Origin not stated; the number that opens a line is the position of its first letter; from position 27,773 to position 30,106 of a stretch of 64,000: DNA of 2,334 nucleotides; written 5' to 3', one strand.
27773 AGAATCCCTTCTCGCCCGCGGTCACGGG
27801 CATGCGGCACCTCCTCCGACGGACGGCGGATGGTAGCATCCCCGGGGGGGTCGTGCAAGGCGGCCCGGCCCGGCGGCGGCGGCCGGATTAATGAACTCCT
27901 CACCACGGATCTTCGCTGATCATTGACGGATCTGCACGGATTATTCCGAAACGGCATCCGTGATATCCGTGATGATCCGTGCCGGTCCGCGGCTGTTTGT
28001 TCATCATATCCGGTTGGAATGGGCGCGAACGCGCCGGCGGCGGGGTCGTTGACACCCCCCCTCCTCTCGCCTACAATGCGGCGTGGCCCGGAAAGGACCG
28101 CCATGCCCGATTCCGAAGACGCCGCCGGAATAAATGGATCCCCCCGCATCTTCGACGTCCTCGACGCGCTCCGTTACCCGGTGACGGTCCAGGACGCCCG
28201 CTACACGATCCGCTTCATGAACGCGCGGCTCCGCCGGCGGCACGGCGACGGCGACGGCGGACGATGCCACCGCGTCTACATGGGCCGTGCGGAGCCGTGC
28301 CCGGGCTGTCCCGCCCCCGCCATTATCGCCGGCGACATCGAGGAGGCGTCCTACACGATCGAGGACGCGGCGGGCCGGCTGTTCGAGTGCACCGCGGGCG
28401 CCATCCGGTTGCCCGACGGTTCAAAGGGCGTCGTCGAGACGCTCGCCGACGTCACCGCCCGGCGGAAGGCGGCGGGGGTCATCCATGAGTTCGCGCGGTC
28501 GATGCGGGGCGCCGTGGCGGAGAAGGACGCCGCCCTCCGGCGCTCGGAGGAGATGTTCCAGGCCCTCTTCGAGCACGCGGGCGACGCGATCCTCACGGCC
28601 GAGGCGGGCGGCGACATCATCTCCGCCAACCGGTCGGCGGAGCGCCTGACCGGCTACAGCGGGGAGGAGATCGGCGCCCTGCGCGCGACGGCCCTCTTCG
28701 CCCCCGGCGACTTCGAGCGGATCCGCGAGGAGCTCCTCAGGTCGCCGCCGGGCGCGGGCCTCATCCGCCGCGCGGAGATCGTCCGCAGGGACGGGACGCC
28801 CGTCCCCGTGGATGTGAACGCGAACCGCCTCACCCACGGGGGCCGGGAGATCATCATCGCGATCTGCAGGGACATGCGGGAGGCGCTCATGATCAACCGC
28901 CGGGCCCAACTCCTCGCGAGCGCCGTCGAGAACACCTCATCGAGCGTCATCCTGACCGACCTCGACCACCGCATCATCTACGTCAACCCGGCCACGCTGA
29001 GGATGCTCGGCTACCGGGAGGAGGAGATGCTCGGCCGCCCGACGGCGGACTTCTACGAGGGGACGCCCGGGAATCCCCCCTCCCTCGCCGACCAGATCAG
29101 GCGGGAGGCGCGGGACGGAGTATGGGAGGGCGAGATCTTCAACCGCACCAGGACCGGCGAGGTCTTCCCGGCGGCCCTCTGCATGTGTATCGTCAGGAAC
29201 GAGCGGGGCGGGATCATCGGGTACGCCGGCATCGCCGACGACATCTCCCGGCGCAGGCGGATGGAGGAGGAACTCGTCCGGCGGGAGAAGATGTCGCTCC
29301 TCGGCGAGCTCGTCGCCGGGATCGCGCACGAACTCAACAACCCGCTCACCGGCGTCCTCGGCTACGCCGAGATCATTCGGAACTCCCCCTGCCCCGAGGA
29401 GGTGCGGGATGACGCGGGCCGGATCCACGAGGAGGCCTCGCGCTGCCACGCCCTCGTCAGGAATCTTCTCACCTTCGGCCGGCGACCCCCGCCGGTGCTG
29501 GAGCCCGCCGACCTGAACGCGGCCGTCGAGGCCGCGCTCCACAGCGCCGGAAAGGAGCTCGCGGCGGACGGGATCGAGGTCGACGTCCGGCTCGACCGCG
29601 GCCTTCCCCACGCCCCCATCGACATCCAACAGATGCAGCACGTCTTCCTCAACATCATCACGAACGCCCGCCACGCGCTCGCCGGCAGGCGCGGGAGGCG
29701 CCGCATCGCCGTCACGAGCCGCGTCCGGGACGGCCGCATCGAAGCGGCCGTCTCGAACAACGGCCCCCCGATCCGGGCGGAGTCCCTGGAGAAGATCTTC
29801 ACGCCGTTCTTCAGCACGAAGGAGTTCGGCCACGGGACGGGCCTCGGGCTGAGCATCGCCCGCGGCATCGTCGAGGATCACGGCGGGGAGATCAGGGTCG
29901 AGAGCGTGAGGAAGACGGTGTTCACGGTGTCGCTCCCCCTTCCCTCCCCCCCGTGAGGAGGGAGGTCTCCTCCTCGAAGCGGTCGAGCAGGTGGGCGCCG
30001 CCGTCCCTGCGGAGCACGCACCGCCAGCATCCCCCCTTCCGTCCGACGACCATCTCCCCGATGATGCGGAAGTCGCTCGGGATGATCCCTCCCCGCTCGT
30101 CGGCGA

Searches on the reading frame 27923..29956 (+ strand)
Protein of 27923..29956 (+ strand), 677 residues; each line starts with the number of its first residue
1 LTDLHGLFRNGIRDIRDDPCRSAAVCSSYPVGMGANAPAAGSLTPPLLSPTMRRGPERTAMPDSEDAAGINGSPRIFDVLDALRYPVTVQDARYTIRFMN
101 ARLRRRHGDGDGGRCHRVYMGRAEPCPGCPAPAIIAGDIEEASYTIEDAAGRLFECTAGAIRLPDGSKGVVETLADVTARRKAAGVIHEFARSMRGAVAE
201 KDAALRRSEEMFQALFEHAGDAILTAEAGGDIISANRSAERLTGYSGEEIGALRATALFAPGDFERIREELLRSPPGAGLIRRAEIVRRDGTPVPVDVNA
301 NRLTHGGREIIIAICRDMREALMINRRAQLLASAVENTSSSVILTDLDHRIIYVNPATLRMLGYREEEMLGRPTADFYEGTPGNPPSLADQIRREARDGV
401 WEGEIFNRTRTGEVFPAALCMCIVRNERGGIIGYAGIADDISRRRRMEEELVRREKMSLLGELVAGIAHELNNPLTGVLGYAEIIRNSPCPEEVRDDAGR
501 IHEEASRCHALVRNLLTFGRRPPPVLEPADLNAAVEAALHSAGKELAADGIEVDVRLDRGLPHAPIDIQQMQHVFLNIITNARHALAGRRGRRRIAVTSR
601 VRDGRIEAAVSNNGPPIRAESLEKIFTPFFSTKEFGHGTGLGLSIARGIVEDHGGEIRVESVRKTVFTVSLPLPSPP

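Call 47: search_protein_families(library=pfam, proteins=[window:27923-29956:+], max_evalue=0.001)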
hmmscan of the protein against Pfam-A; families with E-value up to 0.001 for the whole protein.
window:27923-29956:+ (677 aa): 7 families
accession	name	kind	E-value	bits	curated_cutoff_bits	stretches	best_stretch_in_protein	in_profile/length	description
PF13426.13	PAS_9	-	8.7e-33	113.1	27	2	341-442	3-102/103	PAS domain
PF00989.32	PAS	-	1.3e-25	90.1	22.6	2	331-441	3-113/113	PAS fold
PF08448.16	PAS_4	-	2e-24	86.4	23.1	2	336-446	2-110/110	PAS fold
PF02518.31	HATPase_c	-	1.6e-21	77.3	26.4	1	567-674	2-110/111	Histidine kinase-, DNA gyrase B-, and HSP90-like ATPase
PF13188.13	PAS_8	-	3.4e-20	71.6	21.8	2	210-264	1-55/65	PAS domain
PF00512.31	HisKA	-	8.2e-17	61.5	26.9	1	460-521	2-63/66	His Kinase A (phospho-acceptor) domain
PF08447.18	PAS_3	-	6.4e-12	46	25.6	1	351-438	1-89/89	PAS fold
